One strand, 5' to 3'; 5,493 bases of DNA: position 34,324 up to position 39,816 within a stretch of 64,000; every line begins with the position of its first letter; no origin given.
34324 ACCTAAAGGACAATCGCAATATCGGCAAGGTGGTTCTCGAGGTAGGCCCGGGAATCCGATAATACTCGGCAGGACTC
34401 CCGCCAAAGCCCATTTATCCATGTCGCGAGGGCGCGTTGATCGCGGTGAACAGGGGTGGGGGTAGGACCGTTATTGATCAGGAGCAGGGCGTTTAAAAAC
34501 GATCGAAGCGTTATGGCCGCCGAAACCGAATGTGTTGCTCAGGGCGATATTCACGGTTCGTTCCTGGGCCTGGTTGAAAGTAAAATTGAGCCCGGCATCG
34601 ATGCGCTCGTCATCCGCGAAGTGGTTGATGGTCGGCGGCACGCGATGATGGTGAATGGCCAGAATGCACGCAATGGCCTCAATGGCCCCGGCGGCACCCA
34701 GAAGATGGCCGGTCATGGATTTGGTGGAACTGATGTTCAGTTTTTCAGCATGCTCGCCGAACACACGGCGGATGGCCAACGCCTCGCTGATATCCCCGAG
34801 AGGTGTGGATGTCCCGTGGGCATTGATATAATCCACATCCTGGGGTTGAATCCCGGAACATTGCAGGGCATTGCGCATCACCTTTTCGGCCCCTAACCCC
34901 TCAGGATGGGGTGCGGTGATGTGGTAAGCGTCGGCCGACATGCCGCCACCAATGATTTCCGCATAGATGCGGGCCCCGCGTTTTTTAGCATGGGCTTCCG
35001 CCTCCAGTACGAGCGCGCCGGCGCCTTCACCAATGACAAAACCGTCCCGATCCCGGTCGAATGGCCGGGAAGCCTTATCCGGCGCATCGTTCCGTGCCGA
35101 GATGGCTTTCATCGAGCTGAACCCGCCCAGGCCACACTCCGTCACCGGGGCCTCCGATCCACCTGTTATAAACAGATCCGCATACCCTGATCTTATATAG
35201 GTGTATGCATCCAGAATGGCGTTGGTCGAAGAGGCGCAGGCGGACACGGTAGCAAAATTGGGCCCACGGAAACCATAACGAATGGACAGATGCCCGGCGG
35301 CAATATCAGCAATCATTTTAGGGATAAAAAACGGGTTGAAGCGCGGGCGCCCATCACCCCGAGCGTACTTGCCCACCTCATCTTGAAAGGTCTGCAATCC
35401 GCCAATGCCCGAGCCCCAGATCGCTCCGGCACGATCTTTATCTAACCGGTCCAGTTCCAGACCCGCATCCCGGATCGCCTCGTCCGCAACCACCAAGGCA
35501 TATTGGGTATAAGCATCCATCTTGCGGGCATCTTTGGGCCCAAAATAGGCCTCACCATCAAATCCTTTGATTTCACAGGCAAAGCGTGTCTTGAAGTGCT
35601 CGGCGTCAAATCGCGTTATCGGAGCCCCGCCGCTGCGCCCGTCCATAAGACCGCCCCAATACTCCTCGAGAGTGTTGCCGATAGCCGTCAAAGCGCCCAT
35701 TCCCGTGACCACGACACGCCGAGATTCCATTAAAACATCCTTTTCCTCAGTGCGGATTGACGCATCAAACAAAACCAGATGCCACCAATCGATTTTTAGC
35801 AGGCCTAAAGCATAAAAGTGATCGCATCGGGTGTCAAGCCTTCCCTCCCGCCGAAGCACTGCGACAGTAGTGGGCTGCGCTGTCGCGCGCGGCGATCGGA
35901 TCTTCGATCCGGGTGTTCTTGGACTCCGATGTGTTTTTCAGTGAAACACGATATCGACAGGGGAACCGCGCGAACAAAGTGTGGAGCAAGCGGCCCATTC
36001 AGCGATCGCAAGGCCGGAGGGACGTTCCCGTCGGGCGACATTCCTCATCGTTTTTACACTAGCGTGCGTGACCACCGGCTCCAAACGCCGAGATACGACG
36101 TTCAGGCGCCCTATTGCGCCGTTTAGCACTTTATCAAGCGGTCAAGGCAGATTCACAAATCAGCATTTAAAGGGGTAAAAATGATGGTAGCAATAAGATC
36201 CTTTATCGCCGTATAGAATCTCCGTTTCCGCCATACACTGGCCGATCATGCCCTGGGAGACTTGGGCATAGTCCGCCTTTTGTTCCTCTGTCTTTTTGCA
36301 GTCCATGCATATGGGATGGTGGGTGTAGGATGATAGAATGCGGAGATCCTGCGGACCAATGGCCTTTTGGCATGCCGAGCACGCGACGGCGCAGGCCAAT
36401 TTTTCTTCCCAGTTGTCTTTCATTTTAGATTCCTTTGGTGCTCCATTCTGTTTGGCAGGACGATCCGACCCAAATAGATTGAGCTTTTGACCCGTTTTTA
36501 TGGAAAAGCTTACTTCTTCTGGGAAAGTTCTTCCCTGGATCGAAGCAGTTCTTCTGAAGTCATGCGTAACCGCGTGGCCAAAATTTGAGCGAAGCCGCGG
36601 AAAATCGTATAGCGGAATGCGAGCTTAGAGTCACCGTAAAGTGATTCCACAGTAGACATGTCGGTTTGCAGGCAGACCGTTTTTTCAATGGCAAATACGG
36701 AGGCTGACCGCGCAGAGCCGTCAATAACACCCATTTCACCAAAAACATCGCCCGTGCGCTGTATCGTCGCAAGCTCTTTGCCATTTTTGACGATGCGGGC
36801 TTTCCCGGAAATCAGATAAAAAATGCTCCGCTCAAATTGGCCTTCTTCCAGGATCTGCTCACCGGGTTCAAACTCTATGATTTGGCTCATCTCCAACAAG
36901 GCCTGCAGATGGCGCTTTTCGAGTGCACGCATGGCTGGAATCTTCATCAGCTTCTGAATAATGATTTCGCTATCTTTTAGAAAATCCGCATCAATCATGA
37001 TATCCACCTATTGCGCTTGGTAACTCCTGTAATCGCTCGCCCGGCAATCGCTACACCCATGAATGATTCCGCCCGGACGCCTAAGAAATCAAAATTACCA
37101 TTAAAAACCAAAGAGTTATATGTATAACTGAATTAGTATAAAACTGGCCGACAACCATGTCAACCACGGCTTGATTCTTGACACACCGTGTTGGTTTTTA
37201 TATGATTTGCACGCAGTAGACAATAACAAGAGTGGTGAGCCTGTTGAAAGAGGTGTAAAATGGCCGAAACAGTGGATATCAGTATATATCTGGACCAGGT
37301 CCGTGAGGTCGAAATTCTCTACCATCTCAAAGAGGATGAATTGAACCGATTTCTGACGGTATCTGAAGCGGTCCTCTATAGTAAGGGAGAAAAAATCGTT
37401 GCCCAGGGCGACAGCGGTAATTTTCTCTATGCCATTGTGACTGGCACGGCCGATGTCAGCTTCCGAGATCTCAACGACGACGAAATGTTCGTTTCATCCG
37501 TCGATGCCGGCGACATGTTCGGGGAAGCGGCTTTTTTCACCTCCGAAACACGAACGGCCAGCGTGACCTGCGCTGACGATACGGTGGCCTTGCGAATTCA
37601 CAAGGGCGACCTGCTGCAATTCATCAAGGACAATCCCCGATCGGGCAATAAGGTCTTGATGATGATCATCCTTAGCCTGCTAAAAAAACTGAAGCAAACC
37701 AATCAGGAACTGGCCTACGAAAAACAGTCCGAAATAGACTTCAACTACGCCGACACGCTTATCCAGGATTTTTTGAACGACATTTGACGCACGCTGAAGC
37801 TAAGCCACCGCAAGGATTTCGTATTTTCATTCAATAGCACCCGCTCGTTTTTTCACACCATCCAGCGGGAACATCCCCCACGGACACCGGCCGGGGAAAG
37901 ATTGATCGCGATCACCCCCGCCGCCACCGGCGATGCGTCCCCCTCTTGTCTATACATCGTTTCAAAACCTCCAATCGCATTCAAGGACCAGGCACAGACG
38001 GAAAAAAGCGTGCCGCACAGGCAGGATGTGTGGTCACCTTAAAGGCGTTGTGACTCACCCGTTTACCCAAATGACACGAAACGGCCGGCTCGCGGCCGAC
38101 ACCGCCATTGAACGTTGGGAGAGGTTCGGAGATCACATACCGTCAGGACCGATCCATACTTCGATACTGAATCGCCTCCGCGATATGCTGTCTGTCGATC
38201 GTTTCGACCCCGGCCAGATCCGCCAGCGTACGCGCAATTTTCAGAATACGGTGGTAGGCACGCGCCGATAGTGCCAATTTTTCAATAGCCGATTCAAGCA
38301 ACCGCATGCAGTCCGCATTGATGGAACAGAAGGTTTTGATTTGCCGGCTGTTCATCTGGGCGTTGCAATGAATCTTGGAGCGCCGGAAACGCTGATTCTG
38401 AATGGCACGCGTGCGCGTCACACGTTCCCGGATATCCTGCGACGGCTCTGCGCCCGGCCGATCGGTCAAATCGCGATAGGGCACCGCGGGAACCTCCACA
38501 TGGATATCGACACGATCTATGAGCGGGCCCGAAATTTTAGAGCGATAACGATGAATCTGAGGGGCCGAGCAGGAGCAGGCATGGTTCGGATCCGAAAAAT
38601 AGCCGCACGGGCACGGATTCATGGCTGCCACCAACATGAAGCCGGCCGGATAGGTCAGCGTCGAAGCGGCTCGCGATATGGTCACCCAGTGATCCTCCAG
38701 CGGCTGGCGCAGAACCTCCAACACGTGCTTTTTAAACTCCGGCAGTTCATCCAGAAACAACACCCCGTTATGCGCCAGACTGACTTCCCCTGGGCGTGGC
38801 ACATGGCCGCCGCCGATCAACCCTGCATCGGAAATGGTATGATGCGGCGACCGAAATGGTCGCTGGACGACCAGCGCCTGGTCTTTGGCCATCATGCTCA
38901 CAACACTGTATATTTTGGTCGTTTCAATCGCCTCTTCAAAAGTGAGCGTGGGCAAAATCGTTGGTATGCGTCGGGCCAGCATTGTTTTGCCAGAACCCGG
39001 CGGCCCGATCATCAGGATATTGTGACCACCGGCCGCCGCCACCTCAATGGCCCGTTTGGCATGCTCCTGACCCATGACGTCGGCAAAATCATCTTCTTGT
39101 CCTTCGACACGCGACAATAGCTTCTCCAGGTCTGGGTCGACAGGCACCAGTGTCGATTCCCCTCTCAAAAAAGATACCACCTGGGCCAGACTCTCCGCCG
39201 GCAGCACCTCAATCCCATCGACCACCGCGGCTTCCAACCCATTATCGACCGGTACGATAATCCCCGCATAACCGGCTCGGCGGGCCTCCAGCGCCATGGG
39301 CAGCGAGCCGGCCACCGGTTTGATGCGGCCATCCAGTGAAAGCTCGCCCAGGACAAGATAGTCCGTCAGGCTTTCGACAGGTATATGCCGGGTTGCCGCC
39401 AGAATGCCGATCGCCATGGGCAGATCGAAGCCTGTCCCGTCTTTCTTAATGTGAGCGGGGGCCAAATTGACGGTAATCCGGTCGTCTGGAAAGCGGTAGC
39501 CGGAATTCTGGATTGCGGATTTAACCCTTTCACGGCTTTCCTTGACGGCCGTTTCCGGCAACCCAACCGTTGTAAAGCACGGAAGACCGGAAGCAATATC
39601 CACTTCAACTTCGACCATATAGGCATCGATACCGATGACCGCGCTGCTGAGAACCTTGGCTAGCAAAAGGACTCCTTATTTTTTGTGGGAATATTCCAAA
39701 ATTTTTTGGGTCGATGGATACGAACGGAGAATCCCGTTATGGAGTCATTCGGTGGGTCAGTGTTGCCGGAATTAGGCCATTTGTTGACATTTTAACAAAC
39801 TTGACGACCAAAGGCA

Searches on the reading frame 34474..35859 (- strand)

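Call 44: search_protein_families(library=pfam, proteins=[window:34474-35859:-], max_evalue=0.00001)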
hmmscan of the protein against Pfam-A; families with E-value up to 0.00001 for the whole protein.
window:34474-35859:- (462 aa): 2 families
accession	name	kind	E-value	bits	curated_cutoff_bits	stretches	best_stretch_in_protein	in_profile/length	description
PF00109.32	ketoacyl-synt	-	6.7e-56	190.1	20.8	1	47-290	2-251/252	Beta-ketoacyl synthase, N-terminal domain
PF02801.28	Ketoacyl-synt_C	-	5.9e-41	139.6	20.8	1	299-412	1-117/119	Beta-ketoacyl synthase, C-terminal domain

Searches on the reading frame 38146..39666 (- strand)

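Call 44: search_protein_families(library=pfam, proteins=[window:38146-39666:-], max_evalue=0.00001)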
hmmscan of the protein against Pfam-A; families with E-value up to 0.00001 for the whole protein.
window:38146-39666:- (507 aa): 7 families
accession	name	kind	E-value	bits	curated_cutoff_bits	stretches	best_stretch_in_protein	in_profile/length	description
PF01078.27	Mg_chelatase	-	3.8e-99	330.7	20.3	1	193-398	1-205/207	Magnesium chelatase, subunit ChlI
PF13541.12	ChlI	-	3.1e-49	166.3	27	1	20-142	1-121/121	Subunit ChlI of Mg-chelatase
PF13335.12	Mg_chelatase_C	-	4.8e-33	114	26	1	407-502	2-94/94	Magnesium chelatase, subunit ChlI C-terminal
PF07728.20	AAA_5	-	4.4e-09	36.9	22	1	216-353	1-125/139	AAA domain (dynein-related subfamily)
PF00493.29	MCM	-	1.9e-08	34.1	23.3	0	291-356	113-178/224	MCM P-loop domain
PF05362.19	Lon_C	-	7.8e-07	29.3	21.1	1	51-164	80-199/205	Lon protease (S16) C-terminal proteolytic domain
PF00158.32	Sigma54_activat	-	2.9e-06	27.5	20.2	0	202-349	10-141/168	Sigma-54 interaction domain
